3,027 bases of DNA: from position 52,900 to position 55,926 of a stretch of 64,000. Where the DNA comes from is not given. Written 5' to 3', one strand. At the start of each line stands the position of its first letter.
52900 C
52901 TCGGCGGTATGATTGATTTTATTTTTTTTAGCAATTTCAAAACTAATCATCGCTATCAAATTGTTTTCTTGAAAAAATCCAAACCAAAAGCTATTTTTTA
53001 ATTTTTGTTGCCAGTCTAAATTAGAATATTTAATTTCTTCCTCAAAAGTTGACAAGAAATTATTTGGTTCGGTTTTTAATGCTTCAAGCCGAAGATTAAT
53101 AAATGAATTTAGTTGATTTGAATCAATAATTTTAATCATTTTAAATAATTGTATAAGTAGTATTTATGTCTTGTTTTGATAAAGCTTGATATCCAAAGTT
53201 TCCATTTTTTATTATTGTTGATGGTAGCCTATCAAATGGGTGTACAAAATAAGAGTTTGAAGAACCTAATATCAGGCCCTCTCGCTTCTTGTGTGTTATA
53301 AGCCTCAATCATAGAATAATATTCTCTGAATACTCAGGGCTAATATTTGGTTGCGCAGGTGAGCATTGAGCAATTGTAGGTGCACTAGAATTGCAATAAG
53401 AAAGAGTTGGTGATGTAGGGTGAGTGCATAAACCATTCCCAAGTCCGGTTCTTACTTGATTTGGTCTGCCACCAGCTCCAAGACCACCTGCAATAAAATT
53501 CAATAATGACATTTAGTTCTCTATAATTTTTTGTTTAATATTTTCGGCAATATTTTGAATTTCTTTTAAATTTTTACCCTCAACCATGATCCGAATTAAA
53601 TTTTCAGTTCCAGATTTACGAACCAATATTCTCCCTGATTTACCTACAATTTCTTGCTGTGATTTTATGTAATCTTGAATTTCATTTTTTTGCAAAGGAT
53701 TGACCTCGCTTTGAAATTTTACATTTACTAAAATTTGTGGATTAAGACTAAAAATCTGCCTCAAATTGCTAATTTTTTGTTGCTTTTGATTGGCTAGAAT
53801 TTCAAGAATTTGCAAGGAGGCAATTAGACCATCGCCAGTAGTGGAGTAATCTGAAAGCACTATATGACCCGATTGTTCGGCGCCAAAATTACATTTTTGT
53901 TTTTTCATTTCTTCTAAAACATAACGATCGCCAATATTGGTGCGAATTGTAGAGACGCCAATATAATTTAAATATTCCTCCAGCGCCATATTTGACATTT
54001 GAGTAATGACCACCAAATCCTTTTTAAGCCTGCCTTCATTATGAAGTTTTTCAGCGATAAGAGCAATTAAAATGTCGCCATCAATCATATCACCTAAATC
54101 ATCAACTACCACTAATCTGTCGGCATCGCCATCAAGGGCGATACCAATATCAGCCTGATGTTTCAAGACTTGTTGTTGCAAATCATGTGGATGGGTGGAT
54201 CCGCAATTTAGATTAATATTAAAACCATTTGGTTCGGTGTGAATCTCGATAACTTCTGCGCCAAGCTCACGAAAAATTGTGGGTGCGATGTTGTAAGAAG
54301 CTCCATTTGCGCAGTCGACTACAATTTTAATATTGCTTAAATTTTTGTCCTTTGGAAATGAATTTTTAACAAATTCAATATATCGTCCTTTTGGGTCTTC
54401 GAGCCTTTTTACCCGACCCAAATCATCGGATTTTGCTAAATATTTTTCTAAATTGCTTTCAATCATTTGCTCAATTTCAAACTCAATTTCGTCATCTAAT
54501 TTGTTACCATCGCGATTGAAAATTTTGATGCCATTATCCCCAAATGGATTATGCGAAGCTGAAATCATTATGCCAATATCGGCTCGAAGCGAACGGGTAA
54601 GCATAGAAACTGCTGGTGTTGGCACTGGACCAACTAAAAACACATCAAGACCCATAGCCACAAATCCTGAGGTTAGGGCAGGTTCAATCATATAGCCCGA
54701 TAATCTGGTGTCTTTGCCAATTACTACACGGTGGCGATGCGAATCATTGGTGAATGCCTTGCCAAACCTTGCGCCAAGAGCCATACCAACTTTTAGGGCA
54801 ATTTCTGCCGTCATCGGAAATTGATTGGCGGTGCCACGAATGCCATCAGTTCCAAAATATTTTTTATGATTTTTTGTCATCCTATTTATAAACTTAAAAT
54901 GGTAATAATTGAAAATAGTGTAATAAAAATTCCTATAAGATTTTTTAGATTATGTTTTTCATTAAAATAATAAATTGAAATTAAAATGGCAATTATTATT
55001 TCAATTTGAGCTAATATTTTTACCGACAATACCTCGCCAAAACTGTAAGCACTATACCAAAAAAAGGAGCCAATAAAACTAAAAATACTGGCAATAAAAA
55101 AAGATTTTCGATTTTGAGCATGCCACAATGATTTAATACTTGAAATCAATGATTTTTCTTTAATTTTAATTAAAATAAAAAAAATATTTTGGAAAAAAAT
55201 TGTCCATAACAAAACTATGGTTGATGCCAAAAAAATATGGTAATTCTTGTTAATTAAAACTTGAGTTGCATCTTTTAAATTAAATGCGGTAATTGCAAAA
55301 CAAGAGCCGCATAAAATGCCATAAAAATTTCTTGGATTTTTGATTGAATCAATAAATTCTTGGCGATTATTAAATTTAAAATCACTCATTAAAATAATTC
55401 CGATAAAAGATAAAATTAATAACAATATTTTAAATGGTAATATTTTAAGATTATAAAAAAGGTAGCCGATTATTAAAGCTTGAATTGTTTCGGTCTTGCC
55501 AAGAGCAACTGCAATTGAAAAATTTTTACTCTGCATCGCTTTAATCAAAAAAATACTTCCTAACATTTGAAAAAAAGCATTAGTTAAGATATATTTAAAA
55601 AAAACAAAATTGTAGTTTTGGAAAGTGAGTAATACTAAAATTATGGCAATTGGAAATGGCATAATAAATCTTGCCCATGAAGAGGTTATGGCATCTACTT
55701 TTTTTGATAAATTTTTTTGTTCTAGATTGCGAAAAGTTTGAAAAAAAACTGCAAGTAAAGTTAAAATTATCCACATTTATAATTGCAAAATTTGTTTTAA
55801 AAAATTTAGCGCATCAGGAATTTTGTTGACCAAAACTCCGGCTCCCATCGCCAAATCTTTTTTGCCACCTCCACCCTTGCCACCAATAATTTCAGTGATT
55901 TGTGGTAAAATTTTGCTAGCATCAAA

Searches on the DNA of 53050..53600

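Call 66: search_rna_families(source=window, start=53050, end=53600, threshold=evalue, max_evalue=1)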
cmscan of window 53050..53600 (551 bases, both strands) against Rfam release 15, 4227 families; matches with E-value up to 1: 0.
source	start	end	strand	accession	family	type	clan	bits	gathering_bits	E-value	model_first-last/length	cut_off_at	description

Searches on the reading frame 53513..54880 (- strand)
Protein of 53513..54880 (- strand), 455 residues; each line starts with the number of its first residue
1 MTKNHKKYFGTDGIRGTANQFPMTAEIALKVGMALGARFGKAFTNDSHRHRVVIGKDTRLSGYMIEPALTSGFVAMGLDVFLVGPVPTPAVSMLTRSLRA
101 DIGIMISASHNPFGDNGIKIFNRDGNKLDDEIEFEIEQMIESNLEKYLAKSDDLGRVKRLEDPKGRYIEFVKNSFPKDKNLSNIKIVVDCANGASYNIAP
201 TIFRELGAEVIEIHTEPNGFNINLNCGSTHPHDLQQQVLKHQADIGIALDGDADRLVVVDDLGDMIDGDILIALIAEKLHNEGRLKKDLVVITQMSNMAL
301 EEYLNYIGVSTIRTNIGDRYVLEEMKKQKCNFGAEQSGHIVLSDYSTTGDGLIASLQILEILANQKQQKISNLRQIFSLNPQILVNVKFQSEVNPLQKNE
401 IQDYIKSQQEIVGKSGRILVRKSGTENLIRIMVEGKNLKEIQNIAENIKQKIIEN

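Call 6: search_protein_families(library=pfam, proteins=[window:53513-54880:-])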
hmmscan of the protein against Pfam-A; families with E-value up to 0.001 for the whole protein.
window:53513-54880:- (455 aa): 4 families
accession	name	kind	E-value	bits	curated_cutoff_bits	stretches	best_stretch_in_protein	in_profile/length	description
PF02878.22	PGM_PMM_I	-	5.6e-45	152.9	22.5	1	7-144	2-135/138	Phosphoglucomutase/phosphomannomutase, alpha/beta/alpha domain I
PF02880.22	PGM_PMM_III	-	5.7e-33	113.9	20.7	1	267-374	1-108/115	Phosphoglucomutase/phosphomannomutase, alpha/beta/alpha domain III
PF02879.22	PGM_PMM_II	-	4.4e-20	72.6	29.3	1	166-262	2-102/103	Phosphoglucomutase/phosphomannomutase, alpha/beta/alpha domain II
PF00408.26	PGM_PMM_IV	-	3e-13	50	23.1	1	384-449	1-66/68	Phosphoglucomutase/phosphomannomutase, C-terminal domain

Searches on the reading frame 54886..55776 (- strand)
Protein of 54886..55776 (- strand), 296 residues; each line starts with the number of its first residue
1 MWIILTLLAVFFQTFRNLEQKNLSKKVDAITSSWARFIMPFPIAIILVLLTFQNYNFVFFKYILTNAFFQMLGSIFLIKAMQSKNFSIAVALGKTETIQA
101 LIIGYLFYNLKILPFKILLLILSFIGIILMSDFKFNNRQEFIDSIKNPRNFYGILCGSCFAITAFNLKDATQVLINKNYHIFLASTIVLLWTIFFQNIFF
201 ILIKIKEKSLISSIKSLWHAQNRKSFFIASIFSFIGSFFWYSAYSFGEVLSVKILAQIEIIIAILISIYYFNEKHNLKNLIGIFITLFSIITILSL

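Call 5: search_protein_families(library=pfam, proteins=[window:54886-55776:-])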
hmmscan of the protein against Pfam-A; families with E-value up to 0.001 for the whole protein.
window:54886-55776:- (296 aa): 1 family
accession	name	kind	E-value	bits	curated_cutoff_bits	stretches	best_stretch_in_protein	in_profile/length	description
PF00892.27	EamA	-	1.9e-18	67.5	28.2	2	1-131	2-134/135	EamA-like transporter family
